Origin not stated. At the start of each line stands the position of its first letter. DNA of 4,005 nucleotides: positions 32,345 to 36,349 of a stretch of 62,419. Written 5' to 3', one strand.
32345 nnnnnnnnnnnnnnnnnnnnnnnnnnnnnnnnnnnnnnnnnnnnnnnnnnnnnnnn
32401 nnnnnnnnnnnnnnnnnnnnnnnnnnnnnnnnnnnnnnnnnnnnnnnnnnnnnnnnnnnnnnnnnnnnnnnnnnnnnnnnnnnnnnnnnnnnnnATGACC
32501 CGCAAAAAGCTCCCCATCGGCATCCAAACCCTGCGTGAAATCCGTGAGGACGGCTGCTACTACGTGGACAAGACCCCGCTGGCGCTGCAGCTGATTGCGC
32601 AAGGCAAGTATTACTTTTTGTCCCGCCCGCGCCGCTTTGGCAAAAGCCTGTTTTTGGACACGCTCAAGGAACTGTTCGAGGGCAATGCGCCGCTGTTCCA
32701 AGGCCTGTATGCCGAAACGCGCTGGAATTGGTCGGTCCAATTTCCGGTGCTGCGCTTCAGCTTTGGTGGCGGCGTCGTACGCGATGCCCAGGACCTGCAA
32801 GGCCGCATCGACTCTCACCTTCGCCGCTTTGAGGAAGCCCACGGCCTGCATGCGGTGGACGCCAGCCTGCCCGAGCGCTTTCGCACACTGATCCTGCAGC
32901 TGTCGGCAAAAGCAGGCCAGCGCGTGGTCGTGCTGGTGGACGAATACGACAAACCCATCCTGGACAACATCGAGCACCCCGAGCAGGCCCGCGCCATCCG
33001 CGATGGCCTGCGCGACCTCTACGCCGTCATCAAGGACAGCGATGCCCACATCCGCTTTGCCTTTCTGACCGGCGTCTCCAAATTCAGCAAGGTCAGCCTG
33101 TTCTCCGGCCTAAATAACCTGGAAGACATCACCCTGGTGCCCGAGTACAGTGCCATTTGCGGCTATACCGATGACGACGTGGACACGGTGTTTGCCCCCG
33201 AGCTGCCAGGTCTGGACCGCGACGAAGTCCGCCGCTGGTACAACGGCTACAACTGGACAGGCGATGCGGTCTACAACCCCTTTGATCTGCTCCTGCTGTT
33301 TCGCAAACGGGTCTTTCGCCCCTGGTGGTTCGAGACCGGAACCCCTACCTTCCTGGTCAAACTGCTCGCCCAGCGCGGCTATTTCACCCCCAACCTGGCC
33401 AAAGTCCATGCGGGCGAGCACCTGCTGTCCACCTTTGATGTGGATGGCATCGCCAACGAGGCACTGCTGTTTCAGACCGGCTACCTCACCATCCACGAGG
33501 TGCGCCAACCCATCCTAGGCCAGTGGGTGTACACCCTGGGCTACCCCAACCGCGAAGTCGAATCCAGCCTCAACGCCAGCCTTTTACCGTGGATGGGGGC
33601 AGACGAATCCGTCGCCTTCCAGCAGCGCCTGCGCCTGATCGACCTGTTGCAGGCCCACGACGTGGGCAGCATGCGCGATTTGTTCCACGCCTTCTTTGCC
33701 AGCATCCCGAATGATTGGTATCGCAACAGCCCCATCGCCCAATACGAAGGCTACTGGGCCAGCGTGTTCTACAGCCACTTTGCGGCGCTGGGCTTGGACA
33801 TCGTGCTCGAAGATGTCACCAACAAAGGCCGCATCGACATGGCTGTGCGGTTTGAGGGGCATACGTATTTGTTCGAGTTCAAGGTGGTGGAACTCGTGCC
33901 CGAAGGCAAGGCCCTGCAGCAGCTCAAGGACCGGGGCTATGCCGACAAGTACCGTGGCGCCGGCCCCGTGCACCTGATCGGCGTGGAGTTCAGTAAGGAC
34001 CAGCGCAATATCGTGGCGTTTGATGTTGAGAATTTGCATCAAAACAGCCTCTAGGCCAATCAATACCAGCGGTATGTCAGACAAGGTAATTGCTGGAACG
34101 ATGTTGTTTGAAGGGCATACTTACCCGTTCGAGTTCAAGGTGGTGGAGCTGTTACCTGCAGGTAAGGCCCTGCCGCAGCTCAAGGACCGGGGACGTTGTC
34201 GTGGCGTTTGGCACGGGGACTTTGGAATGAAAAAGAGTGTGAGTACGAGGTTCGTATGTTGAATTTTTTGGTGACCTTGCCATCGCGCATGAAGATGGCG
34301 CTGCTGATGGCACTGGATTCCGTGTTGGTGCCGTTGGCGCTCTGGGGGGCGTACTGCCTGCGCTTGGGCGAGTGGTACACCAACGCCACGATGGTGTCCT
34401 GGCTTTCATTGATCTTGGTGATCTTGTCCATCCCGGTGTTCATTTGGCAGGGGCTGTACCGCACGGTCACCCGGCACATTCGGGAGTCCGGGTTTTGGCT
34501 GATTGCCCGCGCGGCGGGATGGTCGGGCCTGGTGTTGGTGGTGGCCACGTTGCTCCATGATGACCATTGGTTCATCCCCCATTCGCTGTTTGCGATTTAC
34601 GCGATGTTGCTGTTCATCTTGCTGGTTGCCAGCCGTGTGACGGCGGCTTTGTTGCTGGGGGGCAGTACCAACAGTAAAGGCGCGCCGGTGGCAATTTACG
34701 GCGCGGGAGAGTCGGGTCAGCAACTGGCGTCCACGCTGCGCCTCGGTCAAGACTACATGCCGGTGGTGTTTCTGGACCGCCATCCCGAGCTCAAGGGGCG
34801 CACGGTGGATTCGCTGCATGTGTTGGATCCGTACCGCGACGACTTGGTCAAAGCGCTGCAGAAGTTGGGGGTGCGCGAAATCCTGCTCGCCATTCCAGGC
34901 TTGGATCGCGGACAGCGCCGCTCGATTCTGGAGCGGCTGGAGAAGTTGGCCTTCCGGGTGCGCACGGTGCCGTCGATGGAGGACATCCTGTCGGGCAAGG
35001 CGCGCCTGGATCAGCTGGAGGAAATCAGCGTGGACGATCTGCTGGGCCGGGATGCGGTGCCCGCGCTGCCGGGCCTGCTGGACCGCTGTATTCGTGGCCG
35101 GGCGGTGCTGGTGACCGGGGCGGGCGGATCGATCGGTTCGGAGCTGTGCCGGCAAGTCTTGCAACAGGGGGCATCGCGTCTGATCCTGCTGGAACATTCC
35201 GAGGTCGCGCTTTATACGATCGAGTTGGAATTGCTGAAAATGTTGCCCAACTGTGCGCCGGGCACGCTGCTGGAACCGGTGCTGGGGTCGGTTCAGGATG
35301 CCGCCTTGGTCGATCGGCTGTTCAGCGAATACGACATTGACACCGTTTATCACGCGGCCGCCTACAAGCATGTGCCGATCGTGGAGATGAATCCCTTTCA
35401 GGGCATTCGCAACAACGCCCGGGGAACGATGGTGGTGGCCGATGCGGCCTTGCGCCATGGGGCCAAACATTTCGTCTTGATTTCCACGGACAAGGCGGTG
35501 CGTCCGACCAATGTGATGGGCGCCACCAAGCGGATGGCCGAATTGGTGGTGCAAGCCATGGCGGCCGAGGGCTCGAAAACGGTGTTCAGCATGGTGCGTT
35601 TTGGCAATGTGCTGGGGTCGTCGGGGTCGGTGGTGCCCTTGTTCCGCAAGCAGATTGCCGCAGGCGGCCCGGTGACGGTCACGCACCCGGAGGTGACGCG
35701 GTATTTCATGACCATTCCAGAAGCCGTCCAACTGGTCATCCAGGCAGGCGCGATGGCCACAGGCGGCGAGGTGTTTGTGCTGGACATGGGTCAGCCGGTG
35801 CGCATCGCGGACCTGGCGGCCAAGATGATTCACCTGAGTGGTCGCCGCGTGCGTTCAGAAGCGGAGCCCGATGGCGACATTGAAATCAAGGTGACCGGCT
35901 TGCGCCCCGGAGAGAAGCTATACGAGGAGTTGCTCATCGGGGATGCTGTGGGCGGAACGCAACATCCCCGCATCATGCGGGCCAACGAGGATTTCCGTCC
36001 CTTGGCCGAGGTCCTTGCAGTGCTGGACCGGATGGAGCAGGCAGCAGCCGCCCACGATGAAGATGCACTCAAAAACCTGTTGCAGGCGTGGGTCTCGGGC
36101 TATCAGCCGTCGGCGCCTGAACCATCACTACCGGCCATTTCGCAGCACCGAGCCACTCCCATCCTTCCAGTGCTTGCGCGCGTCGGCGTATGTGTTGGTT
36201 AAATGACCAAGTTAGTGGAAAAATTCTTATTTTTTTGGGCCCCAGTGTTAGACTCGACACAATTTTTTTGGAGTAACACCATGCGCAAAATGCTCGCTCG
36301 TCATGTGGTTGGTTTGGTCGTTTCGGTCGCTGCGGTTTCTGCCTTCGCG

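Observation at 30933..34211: Tandem, translationally coupled P-loop ATPase + PD-(D/E)XK nuclease paralogues (plus the scar of a third copy): candidate uncharacterised defence module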

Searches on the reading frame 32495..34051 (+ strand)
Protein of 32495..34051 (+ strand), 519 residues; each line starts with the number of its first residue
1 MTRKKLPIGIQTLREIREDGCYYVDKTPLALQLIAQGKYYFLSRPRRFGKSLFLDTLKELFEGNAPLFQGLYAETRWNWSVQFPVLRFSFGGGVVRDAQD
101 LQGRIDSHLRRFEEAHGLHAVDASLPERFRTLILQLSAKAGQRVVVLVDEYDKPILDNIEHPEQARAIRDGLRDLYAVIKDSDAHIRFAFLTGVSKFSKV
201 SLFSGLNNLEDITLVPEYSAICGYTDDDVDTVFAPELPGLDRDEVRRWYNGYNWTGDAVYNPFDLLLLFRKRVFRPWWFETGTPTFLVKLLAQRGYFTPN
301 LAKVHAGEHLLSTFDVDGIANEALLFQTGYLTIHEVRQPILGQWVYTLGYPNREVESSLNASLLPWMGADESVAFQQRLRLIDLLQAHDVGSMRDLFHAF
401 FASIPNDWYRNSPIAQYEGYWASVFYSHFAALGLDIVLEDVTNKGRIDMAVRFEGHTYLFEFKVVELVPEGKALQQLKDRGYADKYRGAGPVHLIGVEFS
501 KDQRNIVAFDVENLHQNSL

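Call 3: search_protein_families(library=pfam, proteins=[window:32495-34051:+], max_evalue=0.01)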
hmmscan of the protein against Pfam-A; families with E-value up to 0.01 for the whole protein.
window:32495-34051:+ (519 aa): 2 families
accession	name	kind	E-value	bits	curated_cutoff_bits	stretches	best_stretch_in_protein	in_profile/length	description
PF09820.16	AAA-ATPase_like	-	1.3e-63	214.9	26.1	1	7-203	1-201/201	Predicted AAA-ATPase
PF08011.17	PDDEXK_9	-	1.8e-19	70.1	25.5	1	416-507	1-103/105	PD-(D/E)XK nuclease superfamily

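Call 4: search_protein_families(library=padloc, proteins=[window:32495-34051:+], max_evalue=0.01)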
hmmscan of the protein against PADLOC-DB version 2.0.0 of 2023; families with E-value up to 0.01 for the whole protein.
window:32495-34051:+ (519 aa): 0 families

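Call 13: search_protein_families(library=ncbifam, proteins=[window:32495-34051:+], max_evalue=0.01)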
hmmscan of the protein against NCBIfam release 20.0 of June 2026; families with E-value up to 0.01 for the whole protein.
window:32495-34051:+ (519 aa): 0 families

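Call 104: search_protein_families(library=padloc, proteins=[window:32495-34051:+], max_evalue=10)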
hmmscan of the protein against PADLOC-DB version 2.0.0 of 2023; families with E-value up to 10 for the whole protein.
window:32495-34051:+ (519 aa): 0 families

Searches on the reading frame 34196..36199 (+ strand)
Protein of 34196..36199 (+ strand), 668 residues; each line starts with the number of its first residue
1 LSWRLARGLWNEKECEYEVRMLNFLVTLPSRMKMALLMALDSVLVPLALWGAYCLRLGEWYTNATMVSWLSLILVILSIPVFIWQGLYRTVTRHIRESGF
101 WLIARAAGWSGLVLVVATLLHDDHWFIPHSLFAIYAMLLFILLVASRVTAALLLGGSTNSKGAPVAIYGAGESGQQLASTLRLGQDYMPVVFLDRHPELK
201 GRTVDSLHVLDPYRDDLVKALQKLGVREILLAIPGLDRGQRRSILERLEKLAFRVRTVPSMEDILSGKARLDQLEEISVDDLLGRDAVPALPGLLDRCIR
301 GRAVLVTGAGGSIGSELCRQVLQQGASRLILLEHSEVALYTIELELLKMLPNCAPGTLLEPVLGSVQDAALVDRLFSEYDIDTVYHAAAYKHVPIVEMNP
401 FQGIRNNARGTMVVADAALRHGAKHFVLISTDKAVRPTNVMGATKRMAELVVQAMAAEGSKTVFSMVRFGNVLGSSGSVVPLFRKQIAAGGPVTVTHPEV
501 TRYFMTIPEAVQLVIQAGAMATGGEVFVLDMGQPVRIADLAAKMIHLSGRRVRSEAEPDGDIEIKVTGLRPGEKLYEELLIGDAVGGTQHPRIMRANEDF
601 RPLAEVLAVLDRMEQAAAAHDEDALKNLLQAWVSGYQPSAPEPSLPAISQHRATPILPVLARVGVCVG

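Call 3: search_protein_families(library=pfam, proteins=[window:34196-36199:+], max_evalue=0.01)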
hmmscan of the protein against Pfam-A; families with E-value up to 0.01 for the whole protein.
window:34196-36199:+ (668 aa): 11 families
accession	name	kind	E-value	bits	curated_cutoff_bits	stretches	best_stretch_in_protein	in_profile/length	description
PF02719.21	Polysacc_synt_2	-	1.7e-121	405.4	20.2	1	304-597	1-292/293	Polysaccharide biosynthesis protein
PF01370.27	Epimerase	-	2.9e-25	89.5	20.9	1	304-520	1-227/240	NAD dependent epimerase/dehydratase family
PF16363.11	GDP_Man_Dehyd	-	2.9e-16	60.3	27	1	305-432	1-130/332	GDP-mannose 4,6 dehydratase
PF04321.23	RmlD_sub_bind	-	9.4e-14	51.6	27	1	304-478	3-157/287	RmlD substrate binding domain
PF13727.12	CoA_binding_3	-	7.9e-11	42.7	25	1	86-259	4-175/175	CoA-binding domain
PF08659.16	KR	-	3.6e-06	27.4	22.6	1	304-390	3-91/180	KR domain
PF13460.12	NAD_binding_10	-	4.3e-05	23.9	27.2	1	308-442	1-111/184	NAD(P)H-binding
PF01073.25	3Beta_HSD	-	4.8e-05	23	22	1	305-437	1-122/280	3-beta hydroxysteroid dehydrogenase/isomerase family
PF07993.18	NAD_binding_4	-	0.00065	19.4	20.1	0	306-437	1-142/258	Male sterility protein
PF00106.31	adh_short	-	0.0024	17.8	26.6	1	303-338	2-36/195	short chain dehydrogenase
PF05368.20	NmrA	-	0.0087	16.1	27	0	303-499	4-180/298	NmrA-like family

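Call 101: find_related_loci(query=window:34256-36199:+, collection=metagenome_contigs, flank=9000)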
Query window:34256-36199:+ (648 aa) in metagenome_contigs; peptide patterns used: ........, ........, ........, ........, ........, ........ (x = any residue, [..] = any of these).
600 stretches matched a pattern (row limit reached: there are more); 600 encode a relative of the query (tblastn E <= 1e-3); the best 80 are kept; 80 distinct loci.
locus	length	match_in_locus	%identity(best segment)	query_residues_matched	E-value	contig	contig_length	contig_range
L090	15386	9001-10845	48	5-620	1e-180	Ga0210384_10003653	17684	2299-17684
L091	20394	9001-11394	48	1-619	2e-180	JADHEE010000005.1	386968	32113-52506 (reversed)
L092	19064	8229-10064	49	5-620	1e-178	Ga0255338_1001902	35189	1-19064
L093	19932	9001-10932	48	4-620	2e-177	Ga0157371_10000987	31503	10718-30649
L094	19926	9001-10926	48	4-618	3e-177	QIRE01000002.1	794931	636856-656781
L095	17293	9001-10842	51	3-620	7e-177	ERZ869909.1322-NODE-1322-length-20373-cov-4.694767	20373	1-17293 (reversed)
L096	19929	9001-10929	47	5-620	2e-176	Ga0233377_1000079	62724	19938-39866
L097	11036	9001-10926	50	5-620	2e-175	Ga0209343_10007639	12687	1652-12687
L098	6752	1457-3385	48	5-620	2e-176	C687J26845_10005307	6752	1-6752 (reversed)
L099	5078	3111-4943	47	3-620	7e-179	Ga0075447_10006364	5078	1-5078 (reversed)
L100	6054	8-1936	47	3-618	2e-176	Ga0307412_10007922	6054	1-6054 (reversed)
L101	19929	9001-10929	47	3-618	4e-174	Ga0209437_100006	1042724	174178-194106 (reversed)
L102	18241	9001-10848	46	1-619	9e-174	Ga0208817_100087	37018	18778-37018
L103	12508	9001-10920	47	5-618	2e-173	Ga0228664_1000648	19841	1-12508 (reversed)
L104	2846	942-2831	48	5-620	0e+0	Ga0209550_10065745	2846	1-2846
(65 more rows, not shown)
